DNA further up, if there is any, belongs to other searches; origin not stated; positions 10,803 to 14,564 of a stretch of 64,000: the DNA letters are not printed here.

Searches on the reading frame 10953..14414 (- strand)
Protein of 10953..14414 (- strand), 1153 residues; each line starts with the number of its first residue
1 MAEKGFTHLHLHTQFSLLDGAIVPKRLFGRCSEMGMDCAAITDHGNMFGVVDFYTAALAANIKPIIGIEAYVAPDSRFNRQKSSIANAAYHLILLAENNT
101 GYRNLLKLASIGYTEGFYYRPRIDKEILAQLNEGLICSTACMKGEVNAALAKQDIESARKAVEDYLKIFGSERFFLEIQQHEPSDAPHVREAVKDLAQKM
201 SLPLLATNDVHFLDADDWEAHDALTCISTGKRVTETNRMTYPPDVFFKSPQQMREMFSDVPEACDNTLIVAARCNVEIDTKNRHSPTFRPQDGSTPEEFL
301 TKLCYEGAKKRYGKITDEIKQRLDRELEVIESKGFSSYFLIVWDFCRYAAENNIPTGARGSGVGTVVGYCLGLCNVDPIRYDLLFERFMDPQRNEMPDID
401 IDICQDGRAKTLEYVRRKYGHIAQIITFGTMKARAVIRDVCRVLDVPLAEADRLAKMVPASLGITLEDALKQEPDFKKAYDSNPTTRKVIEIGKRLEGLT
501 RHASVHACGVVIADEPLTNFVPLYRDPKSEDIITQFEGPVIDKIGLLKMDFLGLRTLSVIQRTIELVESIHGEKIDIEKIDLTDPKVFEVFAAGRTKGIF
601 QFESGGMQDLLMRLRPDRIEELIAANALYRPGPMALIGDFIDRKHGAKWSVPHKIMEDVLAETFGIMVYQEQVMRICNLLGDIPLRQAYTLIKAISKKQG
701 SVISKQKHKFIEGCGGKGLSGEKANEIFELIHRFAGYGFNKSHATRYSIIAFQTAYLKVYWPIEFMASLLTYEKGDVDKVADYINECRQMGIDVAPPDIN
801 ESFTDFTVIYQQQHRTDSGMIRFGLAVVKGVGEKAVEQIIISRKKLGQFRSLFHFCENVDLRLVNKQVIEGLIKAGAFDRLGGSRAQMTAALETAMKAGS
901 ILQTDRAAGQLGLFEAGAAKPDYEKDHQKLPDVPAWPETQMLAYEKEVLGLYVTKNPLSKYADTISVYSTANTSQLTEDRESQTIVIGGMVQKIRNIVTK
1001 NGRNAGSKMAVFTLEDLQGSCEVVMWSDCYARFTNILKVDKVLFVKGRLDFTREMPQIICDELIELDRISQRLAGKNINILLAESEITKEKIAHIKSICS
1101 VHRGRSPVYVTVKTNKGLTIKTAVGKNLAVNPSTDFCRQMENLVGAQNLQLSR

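Call 70: search_protein_families(library=pfam, proteins=[window:10953-14414:-])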
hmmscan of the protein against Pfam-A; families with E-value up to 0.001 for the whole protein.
window:10953-14414:- (1153 aa): 5 families
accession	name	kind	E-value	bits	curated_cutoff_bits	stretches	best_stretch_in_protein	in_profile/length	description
PF07733.18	DNA_pol3_alpha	-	2.4e-94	316.2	23.9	1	299-553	2-260/260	Bacterial DNA polymerase III alpha NTPase domain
PF02811.25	PHP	-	3.5e-57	193.8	26.4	1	8-181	1-164/164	PHP domain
PF17657.6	DNA_pol3_finger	-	9.7e-54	181.6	22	1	556-715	1-163/166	Bacterial DNA polymerase III alpha subunit finger domain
PF14579.12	HHH_6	-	1.3e-28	99.5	25.6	1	791-888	1-90/90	Helix-hairpin-helix motif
PF01336.31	tRNA_anti-codon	-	1.3e-11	44.7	27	1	986-1065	2-74/75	OB-fold nucleic acid binding domain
